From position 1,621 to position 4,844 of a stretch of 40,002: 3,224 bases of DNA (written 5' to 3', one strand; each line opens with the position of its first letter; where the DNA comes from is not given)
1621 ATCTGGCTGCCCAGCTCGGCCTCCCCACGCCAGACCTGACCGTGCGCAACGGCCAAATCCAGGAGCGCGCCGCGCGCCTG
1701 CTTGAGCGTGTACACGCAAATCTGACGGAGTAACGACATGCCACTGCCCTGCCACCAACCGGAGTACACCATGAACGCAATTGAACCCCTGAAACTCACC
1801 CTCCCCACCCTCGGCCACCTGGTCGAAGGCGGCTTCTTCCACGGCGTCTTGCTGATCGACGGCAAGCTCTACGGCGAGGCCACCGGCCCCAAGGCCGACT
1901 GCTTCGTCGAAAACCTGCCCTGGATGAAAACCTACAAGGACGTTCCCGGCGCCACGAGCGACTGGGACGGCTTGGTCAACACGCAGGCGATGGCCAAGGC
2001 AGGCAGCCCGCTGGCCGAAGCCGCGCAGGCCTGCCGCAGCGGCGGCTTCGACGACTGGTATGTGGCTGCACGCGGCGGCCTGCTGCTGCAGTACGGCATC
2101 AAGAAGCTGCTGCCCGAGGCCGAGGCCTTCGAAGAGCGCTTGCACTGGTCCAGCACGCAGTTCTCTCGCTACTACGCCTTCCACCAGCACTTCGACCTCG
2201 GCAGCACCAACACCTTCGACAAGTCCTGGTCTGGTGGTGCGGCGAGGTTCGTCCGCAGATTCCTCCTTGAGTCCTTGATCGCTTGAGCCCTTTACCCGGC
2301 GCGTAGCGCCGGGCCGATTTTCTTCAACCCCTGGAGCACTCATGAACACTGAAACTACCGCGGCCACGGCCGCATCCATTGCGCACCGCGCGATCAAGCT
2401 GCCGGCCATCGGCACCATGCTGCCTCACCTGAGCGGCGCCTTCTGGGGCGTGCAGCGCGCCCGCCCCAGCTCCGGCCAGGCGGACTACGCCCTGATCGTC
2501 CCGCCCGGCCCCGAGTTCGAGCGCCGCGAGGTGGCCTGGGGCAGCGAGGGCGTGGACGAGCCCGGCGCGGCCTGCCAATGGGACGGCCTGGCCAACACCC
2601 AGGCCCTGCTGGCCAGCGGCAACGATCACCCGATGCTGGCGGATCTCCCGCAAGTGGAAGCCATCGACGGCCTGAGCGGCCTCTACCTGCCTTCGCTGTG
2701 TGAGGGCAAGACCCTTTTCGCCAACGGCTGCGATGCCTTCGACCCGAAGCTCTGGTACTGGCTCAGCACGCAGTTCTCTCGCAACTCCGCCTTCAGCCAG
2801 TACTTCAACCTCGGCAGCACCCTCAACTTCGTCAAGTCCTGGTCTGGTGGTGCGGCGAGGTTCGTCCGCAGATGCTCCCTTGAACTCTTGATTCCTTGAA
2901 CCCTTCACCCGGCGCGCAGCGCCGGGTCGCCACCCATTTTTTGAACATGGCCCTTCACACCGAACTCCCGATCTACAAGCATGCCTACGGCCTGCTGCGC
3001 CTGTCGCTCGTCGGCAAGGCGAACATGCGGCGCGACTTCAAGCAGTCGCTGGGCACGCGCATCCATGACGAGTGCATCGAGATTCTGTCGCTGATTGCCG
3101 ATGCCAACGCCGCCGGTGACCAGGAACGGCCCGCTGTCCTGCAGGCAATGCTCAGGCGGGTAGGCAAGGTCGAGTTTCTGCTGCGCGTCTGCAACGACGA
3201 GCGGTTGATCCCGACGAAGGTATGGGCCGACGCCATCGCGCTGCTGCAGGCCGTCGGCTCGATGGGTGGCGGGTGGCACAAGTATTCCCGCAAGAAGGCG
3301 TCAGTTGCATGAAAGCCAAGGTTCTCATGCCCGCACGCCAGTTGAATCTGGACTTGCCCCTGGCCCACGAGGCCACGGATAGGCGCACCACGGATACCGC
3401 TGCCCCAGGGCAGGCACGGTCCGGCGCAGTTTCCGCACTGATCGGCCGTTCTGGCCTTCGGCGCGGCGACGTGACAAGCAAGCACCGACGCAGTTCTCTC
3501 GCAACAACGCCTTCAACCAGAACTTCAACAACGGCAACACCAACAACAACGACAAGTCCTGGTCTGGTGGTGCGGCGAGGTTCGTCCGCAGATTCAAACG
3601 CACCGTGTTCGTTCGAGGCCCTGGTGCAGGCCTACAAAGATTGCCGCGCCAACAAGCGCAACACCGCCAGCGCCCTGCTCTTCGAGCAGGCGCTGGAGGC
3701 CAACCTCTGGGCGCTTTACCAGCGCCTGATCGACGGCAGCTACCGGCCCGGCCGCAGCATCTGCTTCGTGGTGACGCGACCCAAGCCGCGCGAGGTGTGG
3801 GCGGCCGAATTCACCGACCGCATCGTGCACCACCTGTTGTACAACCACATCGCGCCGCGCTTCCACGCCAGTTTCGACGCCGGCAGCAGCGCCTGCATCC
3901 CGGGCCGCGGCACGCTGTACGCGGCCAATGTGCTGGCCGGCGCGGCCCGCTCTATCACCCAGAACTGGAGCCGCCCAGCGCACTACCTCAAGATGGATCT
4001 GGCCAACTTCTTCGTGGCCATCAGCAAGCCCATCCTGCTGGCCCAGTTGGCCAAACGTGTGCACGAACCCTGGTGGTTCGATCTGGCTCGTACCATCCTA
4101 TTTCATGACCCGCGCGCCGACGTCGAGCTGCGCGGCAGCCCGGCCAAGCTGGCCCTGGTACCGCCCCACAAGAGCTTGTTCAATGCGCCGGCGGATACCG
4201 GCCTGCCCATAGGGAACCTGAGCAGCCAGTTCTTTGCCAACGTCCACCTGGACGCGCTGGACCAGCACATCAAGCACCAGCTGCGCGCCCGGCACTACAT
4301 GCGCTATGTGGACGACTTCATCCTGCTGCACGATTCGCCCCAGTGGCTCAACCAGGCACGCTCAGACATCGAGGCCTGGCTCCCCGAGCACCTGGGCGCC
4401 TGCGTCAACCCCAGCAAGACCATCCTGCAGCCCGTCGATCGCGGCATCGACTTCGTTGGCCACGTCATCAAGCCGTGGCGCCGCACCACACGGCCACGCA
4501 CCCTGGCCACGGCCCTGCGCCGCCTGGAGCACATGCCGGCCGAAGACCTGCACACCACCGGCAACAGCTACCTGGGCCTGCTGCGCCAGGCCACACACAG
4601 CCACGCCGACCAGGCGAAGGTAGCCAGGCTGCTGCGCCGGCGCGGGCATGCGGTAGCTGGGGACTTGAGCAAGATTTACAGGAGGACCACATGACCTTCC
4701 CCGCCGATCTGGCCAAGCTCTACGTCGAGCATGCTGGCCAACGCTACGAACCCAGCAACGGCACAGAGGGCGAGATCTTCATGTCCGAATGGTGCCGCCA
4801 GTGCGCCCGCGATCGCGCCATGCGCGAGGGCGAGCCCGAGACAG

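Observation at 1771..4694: Complete DGR with one TR and two VRs: every internal TR/VR mismatch is at a TR adenine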

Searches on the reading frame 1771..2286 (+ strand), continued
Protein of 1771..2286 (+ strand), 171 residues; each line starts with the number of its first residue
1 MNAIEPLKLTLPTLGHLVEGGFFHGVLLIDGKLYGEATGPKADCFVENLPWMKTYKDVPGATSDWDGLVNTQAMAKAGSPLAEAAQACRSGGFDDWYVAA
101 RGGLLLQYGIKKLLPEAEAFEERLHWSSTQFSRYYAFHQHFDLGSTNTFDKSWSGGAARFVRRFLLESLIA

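Call 40: get_annotated_region(hit=H24, flank=5000)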
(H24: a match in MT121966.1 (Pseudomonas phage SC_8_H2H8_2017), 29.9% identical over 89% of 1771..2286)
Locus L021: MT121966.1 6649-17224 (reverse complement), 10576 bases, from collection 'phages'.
description: Pseudomonas phage SC_8_H2H8_2017 translation initiation factor IF-3, replication protein P, integrase, terminase, terminase A, capsid family protein, tail protein, and minor tail protein L ...
organism: Pseudomonas phage SC_8_H2H8_2017 (NCBI taxid 2723240)
taxonomy: Viruses; Duplodnaviria; Heunggongvirae; Uroviricota; Caudoviricetes
host: Pseudomonas sp.; source: human feces; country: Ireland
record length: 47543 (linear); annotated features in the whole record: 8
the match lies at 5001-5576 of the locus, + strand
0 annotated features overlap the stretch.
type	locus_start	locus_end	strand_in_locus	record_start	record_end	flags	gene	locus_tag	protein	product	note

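Call 77: search_solved_structures(query=A1, max_evalue=1, show_alignments=1)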
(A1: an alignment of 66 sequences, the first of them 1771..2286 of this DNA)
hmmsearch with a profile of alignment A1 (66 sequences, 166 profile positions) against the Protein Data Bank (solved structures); distinct sequences matched with E-value up to 1: 6.
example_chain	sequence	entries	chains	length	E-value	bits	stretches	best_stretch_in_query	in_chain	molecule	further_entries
8q4e_A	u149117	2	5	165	5.3e-08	35.6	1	91-162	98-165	HbP1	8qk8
3nnd_B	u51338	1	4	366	0.24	13.9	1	12-87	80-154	Possible substrate binding protein of ABC transporter system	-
3n0x_A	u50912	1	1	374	0.26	13.8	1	12-87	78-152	Possible substrate binding protein of ABC transporter system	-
4eps_A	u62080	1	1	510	0.33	13.5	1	92-142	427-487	hypothetical protein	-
7bww_A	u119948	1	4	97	0.88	12.1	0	75-114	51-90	metallo-Diels-Alderase DA7 W16S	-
3tpc_A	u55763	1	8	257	0.93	12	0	57-103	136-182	Short chain alcohol dehydrogenase-related dehydrogenase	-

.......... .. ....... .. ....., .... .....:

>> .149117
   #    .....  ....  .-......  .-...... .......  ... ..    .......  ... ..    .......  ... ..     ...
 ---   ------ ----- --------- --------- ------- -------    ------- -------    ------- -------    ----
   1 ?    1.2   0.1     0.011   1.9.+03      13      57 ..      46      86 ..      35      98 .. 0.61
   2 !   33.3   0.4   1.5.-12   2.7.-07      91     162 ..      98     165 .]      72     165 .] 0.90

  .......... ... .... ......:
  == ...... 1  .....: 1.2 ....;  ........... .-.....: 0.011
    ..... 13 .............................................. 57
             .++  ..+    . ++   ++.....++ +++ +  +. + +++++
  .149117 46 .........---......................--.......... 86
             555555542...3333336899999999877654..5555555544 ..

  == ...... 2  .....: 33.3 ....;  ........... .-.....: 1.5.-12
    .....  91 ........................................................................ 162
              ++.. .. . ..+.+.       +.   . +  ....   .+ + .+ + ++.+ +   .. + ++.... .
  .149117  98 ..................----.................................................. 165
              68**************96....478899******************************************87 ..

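Call 78: search_protein_families(library=pfam, alignment_id=A1, max_evalue=0.001)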
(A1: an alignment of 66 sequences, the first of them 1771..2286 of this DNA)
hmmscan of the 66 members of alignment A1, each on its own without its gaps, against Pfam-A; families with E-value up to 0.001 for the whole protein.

A. member 1, window:1771-2286:+ (171 aa): 0 families

B. families by the number of members that match (of 66 scanned): 2 families
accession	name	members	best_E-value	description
PF07603.17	Lcl_C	56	2.3e-14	Lcl C-terminal domain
PF14354.12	Lar_restr_allev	1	1.8e-06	Restriction alleviation protein Lar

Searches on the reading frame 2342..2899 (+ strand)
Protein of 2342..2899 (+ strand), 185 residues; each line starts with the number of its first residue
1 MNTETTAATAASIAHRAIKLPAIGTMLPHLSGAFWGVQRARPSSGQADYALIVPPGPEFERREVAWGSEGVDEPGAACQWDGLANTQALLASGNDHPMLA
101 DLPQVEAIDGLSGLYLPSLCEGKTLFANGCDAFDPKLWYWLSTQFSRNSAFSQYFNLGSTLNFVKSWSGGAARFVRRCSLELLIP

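Call 11: search_protein_families(library=pfam, proteins=[window:2342-2899:+], max_evalue=0.01)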
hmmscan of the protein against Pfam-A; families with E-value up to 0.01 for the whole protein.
window:2342-2899:+ (185 aa): 0 families

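Call 12: search_protein_families(library=pfam, proteins=[window:2342-2899:+], max_evalue=10)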
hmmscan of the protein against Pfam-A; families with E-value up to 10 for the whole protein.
window:2342-2899:+ (185 aa): 0 families

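Call 13: search_protein_families(library=phrogs, proteins=[window:2342-2899:+], max_evalue=0.01)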
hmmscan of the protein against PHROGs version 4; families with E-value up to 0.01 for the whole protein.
window:2342-2899:+ (185 aa): 1 family
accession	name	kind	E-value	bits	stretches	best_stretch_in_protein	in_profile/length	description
phrog_4245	-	unknown function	4.9e-15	56.4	1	4-169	405-571/583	-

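Call 14: search_protein_families(library=ncbifam, proteins=[window:2342-2899:+], max_evalue=0.1)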
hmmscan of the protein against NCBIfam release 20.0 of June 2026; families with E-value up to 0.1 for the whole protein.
window:2342-2899:+ (185 aa): 0 families

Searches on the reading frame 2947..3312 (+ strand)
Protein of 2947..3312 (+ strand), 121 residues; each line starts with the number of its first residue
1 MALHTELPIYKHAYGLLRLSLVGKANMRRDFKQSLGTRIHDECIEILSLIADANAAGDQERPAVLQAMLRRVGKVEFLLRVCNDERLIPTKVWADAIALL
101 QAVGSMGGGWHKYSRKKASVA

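Call 11: search_protein_families(library=pfam, proteins=[window:2947-3312:+], max_evalue=0.01)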
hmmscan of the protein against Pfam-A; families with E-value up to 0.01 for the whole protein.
window:2947-3312:+ (121 aa): 1 family
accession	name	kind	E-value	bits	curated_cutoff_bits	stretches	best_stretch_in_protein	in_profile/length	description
PF22296.2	bAvd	-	8.7e-08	33.1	40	1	25-113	19-106/107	bAvd-like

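Call 13: search_protein_families(library=phrogs, proteins=[window:2947-3312:+], max_evalue=0.01)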
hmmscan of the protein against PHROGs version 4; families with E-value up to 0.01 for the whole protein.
window:2947-3312:+ (121 aa): 1 family
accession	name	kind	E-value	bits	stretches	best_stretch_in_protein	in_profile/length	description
phrog_3206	-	DNA, RNA and nucleotide metabolism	7.9e-24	85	1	1-120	10-130/154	Avd protein of DGR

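Call 14: search_protein_families(library=ncbifam, proteins=[window:2947-3312:+], max_evalue=0.1)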
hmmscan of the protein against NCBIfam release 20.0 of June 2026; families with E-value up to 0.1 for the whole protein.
window:2947-3312:+ (121 aa): 1 family
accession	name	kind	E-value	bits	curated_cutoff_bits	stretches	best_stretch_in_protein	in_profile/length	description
NF033474.1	DivGenRetAVD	equivalog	2.5e-10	40.6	80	1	7-112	1-104/104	diversity-generating retroelement protein Avd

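Call 21: search_solved_structures(query=window:2947-3312:+, max_evalue=1, show_alignments=1)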
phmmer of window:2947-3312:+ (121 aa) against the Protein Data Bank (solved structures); distinct sequences matched with E-value up to 1: 2.
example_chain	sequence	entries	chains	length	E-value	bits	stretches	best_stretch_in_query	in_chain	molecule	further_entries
3bf7_A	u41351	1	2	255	0.97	13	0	37-83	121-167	Esterase YbfF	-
3bf8_A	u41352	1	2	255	0.98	13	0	37-83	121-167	Esterase YbfF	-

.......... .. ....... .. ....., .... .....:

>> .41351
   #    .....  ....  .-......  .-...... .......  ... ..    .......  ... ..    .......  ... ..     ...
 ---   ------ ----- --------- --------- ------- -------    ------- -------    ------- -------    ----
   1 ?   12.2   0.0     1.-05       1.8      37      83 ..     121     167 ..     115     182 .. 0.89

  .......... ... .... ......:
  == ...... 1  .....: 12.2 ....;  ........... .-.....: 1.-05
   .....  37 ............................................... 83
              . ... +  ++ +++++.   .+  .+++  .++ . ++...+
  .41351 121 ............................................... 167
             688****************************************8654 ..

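Call 87: find_encoding_contigs(protein=window:2947-3312:+, flank=6000, max_places=8)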
Protein window:2947-3312:+ (121 aa): no gene with exactly this product is on record in the collection.

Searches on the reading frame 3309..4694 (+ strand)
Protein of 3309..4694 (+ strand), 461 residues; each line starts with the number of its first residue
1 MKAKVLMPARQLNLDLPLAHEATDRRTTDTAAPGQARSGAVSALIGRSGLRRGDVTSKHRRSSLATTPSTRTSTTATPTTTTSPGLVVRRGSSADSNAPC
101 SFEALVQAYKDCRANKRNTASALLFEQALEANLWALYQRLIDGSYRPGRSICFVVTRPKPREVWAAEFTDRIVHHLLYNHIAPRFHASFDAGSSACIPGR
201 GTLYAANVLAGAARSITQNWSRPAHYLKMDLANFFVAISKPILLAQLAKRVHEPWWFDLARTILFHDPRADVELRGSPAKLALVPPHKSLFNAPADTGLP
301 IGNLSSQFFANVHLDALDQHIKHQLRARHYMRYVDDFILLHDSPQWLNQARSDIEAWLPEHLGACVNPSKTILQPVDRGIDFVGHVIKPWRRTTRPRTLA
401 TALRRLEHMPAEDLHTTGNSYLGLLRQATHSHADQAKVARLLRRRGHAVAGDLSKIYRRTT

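Call 11: search_protein_families(library=pfam, proteins=[window:3309-4694:+], max_evalue=0.01)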
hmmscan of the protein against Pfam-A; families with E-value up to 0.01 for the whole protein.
window:3309-4694:+ (461 aa): 1 family
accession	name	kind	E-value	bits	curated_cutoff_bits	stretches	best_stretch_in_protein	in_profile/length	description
PF00078.32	RVT_1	-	1.2e-14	55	29.6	1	166-386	15-204/205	Reverse transcriptase (RNA-dependent DNA polymerase)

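Call 13: search_protein_families(library=phrogs, proteins=[window:3309-4694:+], max_evalue=0.01)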
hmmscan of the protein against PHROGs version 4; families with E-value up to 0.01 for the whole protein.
window:3309-4694:+ (461 aa): 3 families
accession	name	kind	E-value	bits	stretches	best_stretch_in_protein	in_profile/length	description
phrog_1423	-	DNA, RNA and nucleotide metabolism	1.1e-109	369.1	1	100-452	107-449/1040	Reverse transcriptase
phrog_2825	-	DNA, RNA and nucleotide metabolism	4e-05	24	1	297-388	155-250/336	polymerase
phrog_31300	-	unknown function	0.002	18.1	1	297-401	73-178/490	-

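Call 14: search_protein_families(library=ncbifam, proteins=[window:3309-4694:+], max_evalue=0.1)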
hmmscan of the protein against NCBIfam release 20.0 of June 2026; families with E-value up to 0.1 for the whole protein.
window:3309-4694:+ (461 aa): 8 families
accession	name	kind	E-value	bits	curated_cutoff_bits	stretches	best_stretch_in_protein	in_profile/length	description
TIGR04416.1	group_II_RT_mat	equivalog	4.8e-23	81.8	300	2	294-398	175-278/353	group II intron reverse transcriptase/maturase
NF038233.2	retron_St85_RT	exception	8.4e-11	41.7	235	1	220-388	85-231/289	retron St85 family RNA-directed DNA polymerase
NF041747.1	Drt3a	equivalog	6.6e-09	35.6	200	1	293-371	158-235/412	antiviral reverse transcriptase Drt3a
NF041750.1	Drt5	equivalog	0.00027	20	550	1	300-453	180-335/484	antiviral reverse transcriptase Drt5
NF041746.1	Drt2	equivalog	0.00043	19.6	390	1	294-372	219-297/416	antiviral reverse transcriptase Drt2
TIGR04499.1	abortive_AbiA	subfamily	0.0016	17.2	250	1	222-355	144-269/615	AbiA family abortive infection protein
NF041748.1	Drt3b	equivalog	0.0054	15.5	350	1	295-360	228-302/647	antiviral reverse transcriptase Drt3b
NF041749.1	Drt4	equivalog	0.008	15.2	450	1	297-341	193-235/489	antiviral reverse transcriptase Drt4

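Call 20: search_solved_structures(query=window:3309-4694:+, max_evalue=0.001, show_alignments=1)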
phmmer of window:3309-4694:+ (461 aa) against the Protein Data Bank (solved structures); distinct sequences matched with E-value up to 0.001: 7.
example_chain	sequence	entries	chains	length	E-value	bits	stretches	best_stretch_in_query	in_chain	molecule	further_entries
8ub7_A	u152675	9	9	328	5.7e-38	134.4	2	101-263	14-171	Reverse transcriptase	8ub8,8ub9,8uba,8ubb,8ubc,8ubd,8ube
6ar1_A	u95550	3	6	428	4.4e-10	42.5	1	129-407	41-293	GsI-IIC RT | Trt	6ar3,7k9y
6me0_C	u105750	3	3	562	7.3e-08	35.2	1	294-390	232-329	Maturase reverse transcriptase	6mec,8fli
5hhj_A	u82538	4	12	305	2.6e-05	26.7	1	297-384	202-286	Retron-type reverse transcriptase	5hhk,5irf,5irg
8bgj_A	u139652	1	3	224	5.6e-05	25.7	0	297-387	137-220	RNA-directed DNA polymerase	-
5hhl_A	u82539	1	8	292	7.5e-05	25.2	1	297-374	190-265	Retron-type reverse transcriptase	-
7uim_D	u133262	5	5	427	0.00014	24.4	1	297-384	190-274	Group II intron reverse transcriptase/maturase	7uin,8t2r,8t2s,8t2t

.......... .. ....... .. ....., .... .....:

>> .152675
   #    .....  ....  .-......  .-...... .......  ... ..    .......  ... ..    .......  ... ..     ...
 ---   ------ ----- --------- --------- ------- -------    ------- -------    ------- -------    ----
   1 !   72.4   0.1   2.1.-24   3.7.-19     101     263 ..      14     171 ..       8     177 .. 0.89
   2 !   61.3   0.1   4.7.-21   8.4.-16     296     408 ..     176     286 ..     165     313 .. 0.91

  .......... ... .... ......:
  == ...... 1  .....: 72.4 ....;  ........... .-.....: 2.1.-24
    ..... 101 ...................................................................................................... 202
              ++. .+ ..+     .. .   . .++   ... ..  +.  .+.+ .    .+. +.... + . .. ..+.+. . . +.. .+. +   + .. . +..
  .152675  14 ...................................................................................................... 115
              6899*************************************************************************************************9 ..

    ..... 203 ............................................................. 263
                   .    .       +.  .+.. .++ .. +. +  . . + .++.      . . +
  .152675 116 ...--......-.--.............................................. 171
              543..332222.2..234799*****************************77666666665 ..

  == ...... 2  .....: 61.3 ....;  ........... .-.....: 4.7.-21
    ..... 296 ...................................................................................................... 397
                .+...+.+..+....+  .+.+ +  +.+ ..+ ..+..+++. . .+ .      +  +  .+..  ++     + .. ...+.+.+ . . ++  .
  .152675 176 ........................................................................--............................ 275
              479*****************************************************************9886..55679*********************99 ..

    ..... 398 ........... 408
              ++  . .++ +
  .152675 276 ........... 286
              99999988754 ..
